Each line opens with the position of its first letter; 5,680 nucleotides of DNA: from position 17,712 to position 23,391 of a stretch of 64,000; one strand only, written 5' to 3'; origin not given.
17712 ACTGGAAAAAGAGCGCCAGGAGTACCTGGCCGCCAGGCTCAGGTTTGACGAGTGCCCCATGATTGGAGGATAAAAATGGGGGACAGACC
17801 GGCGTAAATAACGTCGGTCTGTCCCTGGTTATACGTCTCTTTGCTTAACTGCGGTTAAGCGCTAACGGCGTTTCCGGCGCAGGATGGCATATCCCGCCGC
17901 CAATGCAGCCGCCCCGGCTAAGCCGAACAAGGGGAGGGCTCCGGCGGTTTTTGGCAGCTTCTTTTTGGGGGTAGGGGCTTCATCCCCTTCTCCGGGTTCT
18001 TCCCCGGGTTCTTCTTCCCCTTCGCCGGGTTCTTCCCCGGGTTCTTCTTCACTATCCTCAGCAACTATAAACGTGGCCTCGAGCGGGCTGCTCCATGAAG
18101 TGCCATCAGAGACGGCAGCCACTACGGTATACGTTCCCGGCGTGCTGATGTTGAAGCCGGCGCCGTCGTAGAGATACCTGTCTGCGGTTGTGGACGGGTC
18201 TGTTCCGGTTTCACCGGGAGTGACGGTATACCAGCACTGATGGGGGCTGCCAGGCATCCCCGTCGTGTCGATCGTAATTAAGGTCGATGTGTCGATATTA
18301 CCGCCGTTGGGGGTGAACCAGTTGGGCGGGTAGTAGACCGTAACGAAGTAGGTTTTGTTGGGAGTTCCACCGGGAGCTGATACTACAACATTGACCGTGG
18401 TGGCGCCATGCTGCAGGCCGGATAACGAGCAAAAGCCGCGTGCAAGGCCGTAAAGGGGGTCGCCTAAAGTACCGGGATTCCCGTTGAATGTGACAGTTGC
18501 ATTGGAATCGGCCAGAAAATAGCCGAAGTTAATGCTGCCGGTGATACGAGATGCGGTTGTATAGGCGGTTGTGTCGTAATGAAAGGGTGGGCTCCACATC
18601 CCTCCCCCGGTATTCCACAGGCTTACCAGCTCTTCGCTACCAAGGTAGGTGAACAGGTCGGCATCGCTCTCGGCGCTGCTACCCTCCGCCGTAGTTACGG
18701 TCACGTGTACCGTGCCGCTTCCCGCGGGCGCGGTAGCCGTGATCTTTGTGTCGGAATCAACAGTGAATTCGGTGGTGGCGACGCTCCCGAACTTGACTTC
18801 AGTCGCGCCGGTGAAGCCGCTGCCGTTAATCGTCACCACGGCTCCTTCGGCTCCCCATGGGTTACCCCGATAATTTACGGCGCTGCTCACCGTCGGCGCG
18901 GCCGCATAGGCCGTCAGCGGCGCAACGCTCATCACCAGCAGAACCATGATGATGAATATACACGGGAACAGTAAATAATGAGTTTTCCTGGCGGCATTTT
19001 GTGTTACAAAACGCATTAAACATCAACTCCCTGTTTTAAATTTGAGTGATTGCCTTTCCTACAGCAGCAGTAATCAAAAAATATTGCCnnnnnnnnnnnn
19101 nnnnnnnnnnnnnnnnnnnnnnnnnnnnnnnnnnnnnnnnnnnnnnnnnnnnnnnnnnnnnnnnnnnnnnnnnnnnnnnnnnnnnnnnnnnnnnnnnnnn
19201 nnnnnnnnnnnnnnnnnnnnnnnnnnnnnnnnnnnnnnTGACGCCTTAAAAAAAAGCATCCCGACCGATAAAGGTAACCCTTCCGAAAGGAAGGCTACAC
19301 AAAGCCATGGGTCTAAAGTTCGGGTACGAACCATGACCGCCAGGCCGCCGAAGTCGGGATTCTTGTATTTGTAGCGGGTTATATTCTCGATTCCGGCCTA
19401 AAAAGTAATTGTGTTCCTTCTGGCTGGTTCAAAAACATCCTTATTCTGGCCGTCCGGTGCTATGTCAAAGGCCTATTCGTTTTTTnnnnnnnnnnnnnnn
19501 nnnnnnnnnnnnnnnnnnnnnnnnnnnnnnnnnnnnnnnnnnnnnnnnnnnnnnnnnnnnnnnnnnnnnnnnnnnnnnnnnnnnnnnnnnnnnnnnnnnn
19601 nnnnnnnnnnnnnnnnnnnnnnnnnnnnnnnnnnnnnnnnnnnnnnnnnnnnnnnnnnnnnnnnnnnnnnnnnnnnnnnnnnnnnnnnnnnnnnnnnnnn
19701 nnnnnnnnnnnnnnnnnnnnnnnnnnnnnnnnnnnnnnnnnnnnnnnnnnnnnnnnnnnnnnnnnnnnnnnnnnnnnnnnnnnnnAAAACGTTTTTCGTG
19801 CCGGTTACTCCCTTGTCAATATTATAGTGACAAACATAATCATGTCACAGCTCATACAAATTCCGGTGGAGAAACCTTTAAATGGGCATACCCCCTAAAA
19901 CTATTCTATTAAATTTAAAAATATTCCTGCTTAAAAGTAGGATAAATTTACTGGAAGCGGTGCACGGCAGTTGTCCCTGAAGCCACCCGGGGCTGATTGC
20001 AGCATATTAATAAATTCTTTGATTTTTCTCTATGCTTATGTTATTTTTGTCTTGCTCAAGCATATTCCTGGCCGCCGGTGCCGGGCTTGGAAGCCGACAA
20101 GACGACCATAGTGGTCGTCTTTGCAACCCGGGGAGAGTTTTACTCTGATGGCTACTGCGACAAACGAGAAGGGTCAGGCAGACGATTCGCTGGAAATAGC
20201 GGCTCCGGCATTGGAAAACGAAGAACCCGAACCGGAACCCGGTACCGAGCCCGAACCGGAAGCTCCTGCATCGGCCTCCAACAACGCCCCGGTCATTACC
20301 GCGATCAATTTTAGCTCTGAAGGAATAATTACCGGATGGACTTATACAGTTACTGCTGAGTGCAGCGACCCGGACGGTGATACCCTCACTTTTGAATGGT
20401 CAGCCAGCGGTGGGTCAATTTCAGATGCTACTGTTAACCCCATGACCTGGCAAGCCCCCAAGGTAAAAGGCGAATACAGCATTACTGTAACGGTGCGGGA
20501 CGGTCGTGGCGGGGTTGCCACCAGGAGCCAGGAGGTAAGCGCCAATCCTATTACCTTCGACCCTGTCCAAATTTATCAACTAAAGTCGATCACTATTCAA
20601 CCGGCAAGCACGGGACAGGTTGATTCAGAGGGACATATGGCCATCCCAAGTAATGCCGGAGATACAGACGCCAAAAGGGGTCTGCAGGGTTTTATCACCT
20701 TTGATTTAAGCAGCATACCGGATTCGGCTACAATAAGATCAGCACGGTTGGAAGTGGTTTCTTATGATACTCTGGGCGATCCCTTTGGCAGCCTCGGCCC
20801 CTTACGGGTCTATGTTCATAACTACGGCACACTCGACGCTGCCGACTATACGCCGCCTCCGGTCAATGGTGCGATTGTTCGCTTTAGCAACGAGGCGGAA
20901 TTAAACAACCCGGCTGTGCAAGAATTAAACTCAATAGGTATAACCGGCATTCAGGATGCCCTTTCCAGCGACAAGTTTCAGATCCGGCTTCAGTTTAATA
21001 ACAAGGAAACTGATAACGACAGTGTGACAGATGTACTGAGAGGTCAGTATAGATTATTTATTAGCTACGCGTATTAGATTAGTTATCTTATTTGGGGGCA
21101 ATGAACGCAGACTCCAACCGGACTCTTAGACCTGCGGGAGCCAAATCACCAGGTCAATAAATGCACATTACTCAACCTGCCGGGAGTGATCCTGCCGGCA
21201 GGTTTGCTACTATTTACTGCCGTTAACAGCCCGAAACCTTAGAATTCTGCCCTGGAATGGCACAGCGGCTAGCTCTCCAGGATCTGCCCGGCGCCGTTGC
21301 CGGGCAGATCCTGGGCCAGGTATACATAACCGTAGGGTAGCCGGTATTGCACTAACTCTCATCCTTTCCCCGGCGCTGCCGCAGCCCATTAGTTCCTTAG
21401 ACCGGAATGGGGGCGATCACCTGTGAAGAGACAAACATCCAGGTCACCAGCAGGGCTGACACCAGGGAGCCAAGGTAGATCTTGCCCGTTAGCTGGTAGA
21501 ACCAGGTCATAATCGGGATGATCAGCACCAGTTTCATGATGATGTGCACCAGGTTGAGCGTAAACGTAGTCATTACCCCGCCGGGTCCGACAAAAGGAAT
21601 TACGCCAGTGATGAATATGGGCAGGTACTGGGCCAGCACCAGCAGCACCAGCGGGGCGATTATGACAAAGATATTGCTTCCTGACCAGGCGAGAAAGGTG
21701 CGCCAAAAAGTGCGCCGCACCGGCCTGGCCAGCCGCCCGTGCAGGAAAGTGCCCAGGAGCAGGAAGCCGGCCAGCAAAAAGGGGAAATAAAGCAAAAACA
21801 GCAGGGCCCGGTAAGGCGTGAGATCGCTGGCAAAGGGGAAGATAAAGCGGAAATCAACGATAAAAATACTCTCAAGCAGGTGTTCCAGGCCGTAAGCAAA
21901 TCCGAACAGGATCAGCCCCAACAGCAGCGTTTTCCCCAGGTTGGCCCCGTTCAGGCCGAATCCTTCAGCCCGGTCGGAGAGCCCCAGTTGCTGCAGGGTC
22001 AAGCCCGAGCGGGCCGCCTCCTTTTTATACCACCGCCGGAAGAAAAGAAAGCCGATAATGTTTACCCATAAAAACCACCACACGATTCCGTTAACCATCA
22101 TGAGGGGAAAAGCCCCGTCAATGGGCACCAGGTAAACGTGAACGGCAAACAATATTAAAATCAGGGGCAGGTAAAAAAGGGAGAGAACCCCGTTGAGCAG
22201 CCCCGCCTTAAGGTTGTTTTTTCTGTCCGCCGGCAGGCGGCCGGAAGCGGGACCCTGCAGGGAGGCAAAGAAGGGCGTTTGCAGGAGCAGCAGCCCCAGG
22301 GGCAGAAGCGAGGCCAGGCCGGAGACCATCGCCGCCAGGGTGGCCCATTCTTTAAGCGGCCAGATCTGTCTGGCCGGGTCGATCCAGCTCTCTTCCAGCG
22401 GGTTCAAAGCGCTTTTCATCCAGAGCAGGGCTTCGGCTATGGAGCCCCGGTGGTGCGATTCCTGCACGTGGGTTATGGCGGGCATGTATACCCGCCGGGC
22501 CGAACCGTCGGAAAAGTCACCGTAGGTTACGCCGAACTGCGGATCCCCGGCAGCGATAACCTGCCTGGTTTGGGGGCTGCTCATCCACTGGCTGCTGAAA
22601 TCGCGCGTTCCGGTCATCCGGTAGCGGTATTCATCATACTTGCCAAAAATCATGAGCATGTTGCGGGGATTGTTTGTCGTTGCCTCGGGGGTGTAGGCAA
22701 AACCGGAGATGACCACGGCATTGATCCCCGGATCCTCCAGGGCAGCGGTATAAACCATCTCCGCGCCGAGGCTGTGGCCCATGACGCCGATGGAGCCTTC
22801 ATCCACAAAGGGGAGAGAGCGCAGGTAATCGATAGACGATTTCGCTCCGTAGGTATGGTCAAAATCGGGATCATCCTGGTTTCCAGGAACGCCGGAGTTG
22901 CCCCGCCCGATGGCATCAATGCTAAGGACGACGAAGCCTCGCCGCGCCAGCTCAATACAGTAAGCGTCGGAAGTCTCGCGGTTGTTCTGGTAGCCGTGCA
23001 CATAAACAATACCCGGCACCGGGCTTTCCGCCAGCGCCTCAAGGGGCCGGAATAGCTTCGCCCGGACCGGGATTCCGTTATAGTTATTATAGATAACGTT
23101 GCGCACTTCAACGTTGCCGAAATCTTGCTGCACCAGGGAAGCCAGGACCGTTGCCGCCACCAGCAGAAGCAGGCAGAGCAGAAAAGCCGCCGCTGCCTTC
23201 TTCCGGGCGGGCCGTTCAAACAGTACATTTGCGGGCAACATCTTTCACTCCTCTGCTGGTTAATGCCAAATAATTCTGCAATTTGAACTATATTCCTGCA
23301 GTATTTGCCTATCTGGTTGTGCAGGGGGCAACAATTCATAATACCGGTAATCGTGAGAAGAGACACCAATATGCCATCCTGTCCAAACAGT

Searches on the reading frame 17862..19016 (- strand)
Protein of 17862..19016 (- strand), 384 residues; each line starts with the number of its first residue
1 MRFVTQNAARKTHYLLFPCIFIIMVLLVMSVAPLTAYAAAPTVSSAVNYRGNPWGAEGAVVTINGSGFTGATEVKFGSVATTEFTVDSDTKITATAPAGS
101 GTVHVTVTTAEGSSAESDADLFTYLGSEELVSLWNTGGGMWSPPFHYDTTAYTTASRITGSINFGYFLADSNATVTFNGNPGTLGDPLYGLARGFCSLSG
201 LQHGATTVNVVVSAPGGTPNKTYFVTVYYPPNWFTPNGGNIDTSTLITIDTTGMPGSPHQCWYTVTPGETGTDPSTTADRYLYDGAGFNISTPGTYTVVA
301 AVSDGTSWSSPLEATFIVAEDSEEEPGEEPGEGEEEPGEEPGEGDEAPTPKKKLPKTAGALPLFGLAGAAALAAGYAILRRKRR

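Call 22: search_protein_families(library=ncbifam, proteins=[window:17862-19016:-], max_evalue=0.00001)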
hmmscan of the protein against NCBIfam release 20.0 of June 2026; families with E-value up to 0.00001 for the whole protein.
window:17862-19016:- (384 aa): 1 family
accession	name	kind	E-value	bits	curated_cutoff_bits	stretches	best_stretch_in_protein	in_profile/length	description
NF058597.1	CoaZ_rpt_PGGG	domain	1.8e-06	27.9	30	1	40-119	2-83/88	choice-of-anchor Z repeating domain-containing protein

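Call 91: search_protein_families(library=pfam, proteins=[window:17862-19016:-], max_evalue=0.001)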
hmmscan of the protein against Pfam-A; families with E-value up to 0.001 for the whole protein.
window:17862-19016:- (384 aa): 2 families
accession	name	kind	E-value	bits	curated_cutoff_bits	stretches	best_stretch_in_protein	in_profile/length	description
PF01833.30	TIG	-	4.2e-08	33.5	20.9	1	41-124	1-84/84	IPT/TIG domain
PF12733.13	Cadherin-like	-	5.5e-05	24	24.2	1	143-228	8-87/89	Cadherin-like beta sandwich domain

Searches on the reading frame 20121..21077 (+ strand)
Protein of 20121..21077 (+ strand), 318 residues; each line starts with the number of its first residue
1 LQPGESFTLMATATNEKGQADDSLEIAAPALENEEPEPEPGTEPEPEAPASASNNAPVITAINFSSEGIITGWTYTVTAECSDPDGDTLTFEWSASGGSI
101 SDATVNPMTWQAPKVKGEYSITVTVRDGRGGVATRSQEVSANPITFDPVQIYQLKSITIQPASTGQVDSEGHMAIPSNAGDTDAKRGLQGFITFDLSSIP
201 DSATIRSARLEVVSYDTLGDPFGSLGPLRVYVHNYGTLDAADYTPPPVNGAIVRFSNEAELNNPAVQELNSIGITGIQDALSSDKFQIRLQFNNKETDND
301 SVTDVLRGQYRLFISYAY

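Call 22: search_protein_families(library=ncbifam, proteins=[window:20121-21077:+], max_evalue=0.00001)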
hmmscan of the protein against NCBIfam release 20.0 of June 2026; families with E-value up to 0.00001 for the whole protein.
window:20121-21077:+ (318 aa): 3 families
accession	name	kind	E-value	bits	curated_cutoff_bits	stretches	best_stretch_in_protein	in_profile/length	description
NF038112.1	myxo_dep_M36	subfamily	5e-08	30.5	1500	1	52-148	1471-1570/1604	myxosortase-dependent M36 family metallopeptidase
NF038111.1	rhom_dep_M36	equivalog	9.9e-08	29.8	1700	1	52-145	1182-1279/1315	rhombosortase-dependent M36 family metallopeptidase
NF012211.1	tand_rpt_95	domain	2.1e-06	27.6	90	1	70-149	8-92/98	tandem-95 repeat protein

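Call 91: search_protein_families(library=pfam, proteins=[window:20121-21077:+], max_evalue=0.001)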
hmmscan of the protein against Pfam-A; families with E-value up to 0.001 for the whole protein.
window:20121-21077:+ (318 aa): 5 families
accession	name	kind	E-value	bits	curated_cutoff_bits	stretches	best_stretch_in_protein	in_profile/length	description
PF17963.7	Big_9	-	8.3e-09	36.7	23.6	1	54-136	1-85/89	Bacterial Ig domain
PF00801.26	PKD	-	4.7e-08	33.4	23.5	1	65-134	7-74/80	PKD domain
PF18911.6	PKD_4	-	4.9e-06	26.9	27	1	54-138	1-82/85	PKD domain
PF22352.2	K319L-like_PKD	-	0.00016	22.1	27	1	75-136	14-79/84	K319L-like, PKD domain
PF17892.7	Cadherin_5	-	0.00027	21.1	26.5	1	54-139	2-95/98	Cadherin-like domain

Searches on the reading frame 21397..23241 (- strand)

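Call 22: search_protein_families(library=ncbifam, proteins=[window:21397-23241:-], max_evalue=0.00001)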
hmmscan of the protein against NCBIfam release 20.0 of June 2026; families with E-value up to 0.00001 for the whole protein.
window:21397-23241:- (614 aa): 2 families
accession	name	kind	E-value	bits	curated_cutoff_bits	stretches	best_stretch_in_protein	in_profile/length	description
NF047920.1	lactonase_UilS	equivalog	5.4e-07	29.6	400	1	72-178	21-127/285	UilS family quorum-quenching N-acyl-homoserine lactonase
NF033523.0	lasso_peptidase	equivalog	8.5e-07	28.1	400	1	44-196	375-541/638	Atxe2 family lasso peptide isopeptidase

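Call 91: search_protein_families(library=pfam, proteins=[window:21397-23241:-], max_evalue=0.001)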
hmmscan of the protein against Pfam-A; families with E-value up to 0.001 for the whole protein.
window:21397-23241:- (614 aa): 9 families
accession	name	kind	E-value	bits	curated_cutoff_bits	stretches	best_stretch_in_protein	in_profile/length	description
PF02129.25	Peptidase_S15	-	3e-10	40.7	23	1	56-178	2-125/262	X-Pro dipeptidyl-peptidase (S15 family)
PF12146.15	Hydrolase_4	-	3.1e-09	36.9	27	1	78-234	7-162/239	Serine aminopeptidase, S33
PF05448.18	AXE1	-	4.1e-07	29.5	21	1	41-117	51-122/321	Acetyl xylan esterase (AXE1)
PF12697.13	Abhydrolase_6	-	1.3e-06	29.7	26.3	1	78-221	1-132/217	Alpha/beta hydrolase family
PF01738.24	DLH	-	7e-06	26.2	21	1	69-178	11-126/217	Dienelactone hydrolase family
PF03403.19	PAF-AH_p_II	-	5.3e-05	22.4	20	0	75-109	100-134/372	Platelet-activating factor acetylhydrolase, isoform II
PF00561.26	Abhydrolase_1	-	9.1e-05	22.7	25.8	1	78-280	3-197/245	alpha/beta hydrolase fold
PF12740.14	PETase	-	0.00012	22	28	1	74-177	53-153/263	PET hydrolase-like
PF08840.17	BAAT_C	-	0.00023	21.7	20.9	1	136-182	9-56/210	BAAT / Acyl-CoA thioester hydrolase C terminal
